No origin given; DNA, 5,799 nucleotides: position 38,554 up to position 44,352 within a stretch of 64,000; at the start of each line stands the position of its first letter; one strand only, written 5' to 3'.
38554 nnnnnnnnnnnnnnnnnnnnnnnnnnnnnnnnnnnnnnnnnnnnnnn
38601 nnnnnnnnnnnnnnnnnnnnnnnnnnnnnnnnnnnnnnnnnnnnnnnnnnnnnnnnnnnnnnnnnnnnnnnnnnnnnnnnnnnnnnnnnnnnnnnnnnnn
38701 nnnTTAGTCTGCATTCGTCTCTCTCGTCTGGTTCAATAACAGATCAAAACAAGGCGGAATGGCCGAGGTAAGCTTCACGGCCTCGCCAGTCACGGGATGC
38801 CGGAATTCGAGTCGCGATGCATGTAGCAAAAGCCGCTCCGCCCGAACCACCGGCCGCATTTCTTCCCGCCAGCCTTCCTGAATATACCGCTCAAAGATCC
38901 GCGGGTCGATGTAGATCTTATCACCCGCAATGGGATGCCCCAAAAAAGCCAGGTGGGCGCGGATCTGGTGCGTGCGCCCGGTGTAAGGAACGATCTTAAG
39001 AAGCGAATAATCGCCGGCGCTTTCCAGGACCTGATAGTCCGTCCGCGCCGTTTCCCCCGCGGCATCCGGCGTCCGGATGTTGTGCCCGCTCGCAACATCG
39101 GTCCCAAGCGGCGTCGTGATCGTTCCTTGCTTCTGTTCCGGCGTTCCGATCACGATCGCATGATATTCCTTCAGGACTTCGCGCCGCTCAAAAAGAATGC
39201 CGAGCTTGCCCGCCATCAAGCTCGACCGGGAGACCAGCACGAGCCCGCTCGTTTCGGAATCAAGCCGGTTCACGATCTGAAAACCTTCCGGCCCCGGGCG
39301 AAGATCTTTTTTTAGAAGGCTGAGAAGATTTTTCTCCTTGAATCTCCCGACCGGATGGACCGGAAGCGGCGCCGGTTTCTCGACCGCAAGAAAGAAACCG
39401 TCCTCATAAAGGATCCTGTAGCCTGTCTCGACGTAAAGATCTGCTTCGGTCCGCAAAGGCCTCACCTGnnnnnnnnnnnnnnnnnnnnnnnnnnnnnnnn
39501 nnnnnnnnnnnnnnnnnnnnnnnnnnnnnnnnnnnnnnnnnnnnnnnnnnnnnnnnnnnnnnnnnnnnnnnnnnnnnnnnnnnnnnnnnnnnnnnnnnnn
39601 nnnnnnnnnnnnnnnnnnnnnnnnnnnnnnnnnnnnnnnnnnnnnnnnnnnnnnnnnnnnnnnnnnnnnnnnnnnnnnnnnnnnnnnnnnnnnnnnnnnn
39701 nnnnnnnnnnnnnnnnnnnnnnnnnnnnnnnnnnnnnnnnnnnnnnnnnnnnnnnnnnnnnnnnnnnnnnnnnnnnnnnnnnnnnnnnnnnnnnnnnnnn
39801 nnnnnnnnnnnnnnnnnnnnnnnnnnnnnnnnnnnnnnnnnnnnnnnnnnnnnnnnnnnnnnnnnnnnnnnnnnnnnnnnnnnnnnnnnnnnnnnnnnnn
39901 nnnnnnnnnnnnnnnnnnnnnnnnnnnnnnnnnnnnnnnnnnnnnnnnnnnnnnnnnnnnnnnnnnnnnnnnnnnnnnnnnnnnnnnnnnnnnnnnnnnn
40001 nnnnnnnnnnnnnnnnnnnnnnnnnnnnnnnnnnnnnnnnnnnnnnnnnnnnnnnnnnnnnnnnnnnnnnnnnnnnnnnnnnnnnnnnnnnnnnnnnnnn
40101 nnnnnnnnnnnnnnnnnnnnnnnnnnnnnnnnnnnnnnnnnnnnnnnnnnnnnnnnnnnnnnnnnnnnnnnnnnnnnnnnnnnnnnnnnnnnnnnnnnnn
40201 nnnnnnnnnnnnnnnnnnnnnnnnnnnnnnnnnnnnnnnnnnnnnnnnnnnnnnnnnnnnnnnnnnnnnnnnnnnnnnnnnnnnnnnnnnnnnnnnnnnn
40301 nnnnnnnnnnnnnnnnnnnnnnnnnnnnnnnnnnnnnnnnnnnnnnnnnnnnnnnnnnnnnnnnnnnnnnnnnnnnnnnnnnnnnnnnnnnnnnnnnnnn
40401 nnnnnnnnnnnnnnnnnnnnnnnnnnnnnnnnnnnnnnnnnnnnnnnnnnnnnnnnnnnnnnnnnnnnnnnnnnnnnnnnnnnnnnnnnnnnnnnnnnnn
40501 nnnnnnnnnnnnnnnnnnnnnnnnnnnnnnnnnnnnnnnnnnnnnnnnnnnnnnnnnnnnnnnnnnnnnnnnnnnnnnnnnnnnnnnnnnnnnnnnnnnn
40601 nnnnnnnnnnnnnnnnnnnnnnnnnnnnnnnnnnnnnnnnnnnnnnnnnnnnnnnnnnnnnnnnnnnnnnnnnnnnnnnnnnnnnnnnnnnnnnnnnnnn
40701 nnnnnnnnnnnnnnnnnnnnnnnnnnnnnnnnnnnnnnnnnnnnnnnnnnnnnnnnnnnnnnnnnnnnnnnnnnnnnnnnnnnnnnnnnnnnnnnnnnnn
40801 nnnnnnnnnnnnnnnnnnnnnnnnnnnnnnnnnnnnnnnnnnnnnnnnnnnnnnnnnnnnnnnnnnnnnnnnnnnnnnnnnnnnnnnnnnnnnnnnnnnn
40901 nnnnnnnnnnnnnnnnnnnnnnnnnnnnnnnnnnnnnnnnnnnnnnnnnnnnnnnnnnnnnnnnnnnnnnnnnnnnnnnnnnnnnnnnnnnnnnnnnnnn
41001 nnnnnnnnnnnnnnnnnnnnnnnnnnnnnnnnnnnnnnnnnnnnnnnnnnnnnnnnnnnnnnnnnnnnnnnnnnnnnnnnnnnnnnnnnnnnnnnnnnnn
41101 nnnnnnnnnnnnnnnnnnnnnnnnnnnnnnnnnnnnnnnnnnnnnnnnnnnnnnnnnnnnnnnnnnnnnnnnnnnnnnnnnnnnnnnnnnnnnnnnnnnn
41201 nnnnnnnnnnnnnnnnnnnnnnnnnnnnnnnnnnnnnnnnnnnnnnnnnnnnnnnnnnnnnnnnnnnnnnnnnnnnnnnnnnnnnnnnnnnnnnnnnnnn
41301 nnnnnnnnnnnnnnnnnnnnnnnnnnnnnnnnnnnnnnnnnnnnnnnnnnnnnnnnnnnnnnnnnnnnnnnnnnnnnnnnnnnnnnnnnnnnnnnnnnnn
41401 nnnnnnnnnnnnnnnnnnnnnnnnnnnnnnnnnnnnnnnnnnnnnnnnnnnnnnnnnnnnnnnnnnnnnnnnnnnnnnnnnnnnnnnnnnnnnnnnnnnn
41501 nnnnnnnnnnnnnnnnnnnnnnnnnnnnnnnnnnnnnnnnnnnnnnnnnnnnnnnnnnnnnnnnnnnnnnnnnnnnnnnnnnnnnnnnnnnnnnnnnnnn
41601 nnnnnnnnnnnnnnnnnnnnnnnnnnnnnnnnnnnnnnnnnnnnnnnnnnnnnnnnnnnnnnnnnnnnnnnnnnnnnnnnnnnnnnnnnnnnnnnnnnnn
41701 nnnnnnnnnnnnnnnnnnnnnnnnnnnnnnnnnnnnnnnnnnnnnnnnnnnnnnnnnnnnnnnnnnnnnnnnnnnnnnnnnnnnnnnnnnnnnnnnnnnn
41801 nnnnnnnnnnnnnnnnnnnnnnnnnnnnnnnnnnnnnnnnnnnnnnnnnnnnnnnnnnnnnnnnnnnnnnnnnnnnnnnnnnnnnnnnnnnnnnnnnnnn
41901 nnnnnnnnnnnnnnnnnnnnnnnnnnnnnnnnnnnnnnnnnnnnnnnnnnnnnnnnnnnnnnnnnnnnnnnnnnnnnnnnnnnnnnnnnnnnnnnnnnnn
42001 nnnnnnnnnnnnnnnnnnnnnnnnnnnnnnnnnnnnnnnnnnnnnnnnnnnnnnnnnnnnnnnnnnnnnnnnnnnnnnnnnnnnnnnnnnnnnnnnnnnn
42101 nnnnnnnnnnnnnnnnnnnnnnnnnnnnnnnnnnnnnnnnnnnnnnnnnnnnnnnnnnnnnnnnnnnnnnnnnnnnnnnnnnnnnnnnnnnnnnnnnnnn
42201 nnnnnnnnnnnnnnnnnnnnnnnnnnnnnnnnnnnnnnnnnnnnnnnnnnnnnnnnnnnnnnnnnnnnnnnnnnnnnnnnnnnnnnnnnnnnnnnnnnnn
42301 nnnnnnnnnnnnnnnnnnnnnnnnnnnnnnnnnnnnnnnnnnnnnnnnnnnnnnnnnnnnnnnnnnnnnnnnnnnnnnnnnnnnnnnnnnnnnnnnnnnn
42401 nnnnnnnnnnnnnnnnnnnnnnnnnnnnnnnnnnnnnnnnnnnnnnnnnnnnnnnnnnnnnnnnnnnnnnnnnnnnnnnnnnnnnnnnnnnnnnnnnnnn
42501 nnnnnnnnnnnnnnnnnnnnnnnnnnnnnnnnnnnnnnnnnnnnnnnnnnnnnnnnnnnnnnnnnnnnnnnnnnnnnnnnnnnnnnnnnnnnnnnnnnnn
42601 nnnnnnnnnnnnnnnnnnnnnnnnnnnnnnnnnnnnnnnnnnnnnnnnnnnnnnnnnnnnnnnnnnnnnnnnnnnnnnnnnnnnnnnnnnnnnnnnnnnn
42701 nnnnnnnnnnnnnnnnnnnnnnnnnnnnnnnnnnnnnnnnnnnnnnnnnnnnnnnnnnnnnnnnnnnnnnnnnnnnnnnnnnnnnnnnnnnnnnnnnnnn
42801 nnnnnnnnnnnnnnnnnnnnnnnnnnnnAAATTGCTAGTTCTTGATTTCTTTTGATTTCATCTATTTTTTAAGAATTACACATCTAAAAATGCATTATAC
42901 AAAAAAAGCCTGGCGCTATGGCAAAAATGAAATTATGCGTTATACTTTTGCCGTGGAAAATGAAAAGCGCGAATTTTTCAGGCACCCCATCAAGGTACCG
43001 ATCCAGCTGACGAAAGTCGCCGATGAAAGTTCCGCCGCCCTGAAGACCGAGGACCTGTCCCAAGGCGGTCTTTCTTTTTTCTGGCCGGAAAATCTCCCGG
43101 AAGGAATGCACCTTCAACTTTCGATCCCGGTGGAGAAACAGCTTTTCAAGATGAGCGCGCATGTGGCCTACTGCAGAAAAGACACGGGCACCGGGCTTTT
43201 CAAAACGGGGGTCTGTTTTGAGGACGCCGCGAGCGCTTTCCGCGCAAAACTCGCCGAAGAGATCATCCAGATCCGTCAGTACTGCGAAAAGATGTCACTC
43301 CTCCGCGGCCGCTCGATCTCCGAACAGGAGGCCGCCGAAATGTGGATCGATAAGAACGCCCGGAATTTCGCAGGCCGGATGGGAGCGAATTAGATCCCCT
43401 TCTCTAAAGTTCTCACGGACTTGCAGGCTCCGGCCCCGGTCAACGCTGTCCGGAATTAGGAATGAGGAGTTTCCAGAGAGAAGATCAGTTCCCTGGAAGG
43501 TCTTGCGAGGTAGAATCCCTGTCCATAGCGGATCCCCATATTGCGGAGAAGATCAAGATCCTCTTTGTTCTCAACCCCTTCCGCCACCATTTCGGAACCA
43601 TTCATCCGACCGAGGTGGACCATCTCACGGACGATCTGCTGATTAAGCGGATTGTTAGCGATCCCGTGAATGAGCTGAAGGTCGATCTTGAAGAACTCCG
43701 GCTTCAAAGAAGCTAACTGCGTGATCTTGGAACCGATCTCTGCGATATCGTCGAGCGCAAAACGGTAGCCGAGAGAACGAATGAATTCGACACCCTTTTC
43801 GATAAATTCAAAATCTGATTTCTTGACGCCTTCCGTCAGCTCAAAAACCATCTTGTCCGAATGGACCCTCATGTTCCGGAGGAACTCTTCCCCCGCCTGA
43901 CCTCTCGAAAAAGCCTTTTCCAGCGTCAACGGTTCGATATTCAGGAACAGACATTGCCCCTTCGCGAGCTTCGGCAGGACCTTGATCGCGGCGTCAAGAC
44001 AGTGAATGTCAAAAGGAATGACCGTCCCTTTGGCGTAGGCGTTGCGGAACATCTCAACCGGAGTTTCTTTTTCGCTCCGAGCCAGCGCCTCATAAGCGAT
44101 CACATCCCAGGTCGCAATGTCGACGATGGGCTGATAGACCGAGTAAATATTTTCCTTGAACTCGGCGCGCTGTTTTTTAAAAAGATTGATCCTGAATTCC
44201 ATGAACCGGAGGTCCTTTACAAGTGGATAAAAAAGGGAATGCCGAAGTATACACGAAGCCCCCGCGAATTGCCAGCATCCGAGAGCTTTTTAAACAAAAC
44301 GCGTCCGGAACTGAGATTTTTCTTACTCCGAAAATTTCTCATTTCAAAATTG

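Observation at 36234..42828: Operon coupling an AddA-like helicase-nuclease (no AddB partner) to three pseudouridine synthases, a DUF2132 protein and an HAD phosphatase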

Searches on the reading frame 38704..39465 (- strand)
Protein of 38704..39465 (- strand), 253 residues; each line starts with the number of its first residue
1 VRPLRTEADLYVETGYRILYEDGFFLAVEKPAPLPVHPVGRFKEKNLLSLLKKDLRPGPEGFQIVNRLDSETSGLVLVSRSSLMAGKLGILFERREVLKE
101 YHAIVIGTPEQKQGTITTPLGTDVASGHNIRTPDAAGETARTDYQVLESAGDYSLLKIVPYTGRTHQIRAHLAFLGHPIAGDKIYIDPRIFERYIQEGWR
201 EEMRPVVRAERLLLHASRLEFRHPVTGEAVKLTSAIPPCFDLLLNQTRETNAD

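Call 4: search_protein_families(library=pfam, proteins=[window:38704-39465:-], max_evalue=0.01)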
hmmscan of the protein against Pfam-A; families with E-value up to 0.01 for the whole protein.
window:38704-39465:- (253 aa): 1 family
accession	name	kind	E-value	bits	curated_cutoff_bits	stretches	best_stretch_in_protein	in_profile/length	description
PF00849.27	PseudoU_synth_2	-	8.8e-31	107.6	26.8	1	26-173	3-151/152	RNA pseudouridylate synthase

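Call 5: search_protein_families(library=ncbifam, proteins=[window:38704-39465:-], max_evalue=0.001)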
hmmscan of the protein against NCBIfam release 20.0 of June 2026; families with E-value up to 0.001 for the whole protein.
window:38704-39465:- (253 aa): 7 families
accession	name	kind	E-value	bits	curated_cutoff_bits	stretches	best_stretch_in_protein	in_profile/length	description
TIGR00005.1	rluA_subfam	subfamily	6.8e-56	189.7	192.7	1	16-247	73-297/298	RluA family pseudouridine synthase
NF008385.0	PRK11180.1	equivalog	8.2e-33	114.1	351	1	17-249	85-314/325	23S rRNA pseudouridine(1911/1915/1917) synthase RluD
NF008249.0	PRK11025.1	equivalog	9.7e-31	106.8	378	1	17-249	94-315/317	23S rRNA pseudouridine(955/2504/2580) synthase RluC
NF008321.0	PRK11112.1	equivalog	1.4e-30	106.5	328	1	17-245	3-232/257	tRNA pseudouridine(65) synthase TruC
NF007543.0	PRK10158.1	equivalog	1.1e-26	93.9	286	1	16-231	14-212/219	bifunctional tRNA pseudouridine(32) synthase/23S rRNA pseudouridine(746) synthase RluA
TIGR01621.1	RluA-like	hypoth_equivalog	2.2e-19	69.6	222.3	1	18-187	4-167/217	TIGR01621 family pseudouridine synthase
TIGR00093.1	TIGR00093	subfamily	0.00014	21.7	109.3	1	60-179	29-135/161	pseudouridine synthase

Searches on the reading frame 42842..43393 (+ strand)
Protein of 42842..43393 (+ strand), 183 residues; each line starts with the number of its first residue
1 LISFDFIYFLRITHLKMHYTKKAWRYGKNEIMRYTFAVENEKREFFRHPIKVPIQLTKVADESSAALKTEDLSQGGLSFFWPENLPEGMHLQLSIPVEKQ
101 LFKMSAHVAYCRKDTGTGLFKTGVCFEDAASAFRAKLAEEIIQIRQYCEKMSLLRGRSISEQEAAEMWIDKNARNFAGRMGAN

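Call 4: search_protein_families(library=pfam, proteins=[window:42842-43393:+], max_evalue=0.01)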
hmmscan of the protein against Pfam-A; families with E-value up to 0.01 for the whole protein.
window:42842-43393:+ (183 aa): 1 family
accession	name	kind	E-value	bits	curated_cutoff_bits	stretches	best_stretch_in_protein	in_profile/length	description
PF07238.19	PilZ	-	1.6e-13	51.3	22.5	1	41-140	1-99/102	PilZ domain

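Call 5: search_protein_families(library=ncbifam, proteins=[window:42842-43393:+], max_evalue=0.001)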
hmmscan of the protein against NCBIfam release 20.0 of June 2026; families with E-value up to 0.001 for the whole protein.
window:42842-43393:+ (183 aa): 1 family
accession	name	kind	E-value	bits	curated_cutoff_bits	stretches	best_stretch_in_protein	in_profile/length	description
TIGR02266.1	gmx_TIGR02266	paralog_domain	3e-05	24.1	68.7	1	50-139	4-93/96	TIGR02266 family protein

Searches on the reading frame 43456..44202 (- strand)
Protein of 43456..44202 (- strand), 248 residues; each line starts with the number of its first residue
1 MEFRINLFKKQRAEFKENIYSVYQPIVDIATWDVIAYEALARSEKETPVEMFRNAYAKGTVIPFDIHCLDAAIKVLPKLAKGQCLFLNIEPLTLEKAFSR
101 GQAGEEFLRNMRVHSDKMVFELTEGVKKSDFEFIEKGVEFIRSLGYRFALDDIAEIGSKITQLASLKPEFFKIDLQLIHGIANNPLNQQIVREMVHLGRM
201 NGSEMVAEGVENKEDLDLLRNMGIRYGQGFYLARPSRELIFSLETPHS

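Call 4: search_protein_families(library=pfam, proteins=[window:43456-44202:-], max_evalue=0.01)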
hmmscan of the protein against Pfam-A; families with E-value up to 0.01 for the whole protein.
window:43456-44202:- (248 aa): 1 family
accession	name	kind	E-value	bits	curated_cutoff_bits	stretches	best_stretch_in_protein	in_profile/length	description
PF00563.25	EAL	-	2.1e-39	135.7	31.3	1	17-235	11-236/236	EAL domain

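Call 5: search_protein_families(library=ncbifam, proteins=[window:43456-44202:-], max_evalue=0.001)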
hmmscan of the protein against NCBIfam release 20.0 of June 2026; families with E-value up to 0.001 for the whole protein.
window:43456-44202:- (248 aa): 15 families
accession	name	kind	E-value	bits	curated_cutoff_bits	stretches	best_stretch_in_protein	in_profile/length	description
NF052265.1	EAL_dom_RimA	equivalog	8.9e-29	100.5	430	1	20-238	18-236/248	S6 modification regulatory phosphodiesterase RimA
NF007839.0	PRK10551.1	equivalog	4.7e-22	78.2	461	1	16-236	274-501/518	cyclic di-GMP phosphodiesterase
NF052458.1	PhdiestGepA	equivalog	5.3e-19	67.9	1200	1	16-235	602-831/840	phosphodiesterase GepA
NF045675.1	PhdiestaseDibA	equivalog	7.6e-18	64.2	980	1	12-236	384-616/623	phosphodiesterase DibA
NF007474.0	PRK10060.1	equivalog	4.1e-17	61.6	782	1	16-236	419-645/663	cyclic di-GMP phosphodiesterase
NF008807.1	PRK11829.1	equivalog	8.7e-17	60.5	733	1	23-235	433-652/670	biofilm formation regulator HmsP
NF052596.1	RR_EAL_PvrR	equivalog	4.7e-15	55.1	580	1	109-235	253-379/398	response regulator cyclic di-GMP phosphodiesterase PvrR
NF053781.1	cdiGMPphdstlr2612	equivalog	5.9e-15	54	1600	1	16-235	1026-1255/1268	Tlr1612 family c-di-GMP phosphodiesterase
NF008467.0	PRK11359.1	equivalog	2.2e-13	49.1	857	1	106-235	653-782/800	oxygen-sensing cyclic-di-GMP phosphodiesterase DosP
NF008281.1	PRK11059.1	equivalog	8e-12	44.2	663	1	85-236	481-630/633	RNase E specificity factor CsrD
NF051476.1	CDiGphdiTpdA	equivalog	1.1e-11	44.3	1000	1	24-232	365-567/570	cyclic di-GMP phosphodiesterase TpdA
NF007298.0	PRK09776.1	equivalog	4.8e-10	38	1135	1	81-236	943-1097/1111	diguanylate cyclase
NF045673.1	c-di-GMPRcptLapD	equivalog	2.3e-09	36.1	1020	1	64-236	477-645/647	cyclic di-GMP receptor LapD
NF051880.1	FlagAsmCDGMPTipF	equivalog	1.7e-07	30.5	600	1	18-235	160-393/421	flagella assembly cyclic-di-GMP phosphodiesterase TipF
NF008617.0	PRK11596.1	equivalog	2.4e-06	27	190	1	119-236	131-243/255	cyclic-guanylate-specific phosphodiesterase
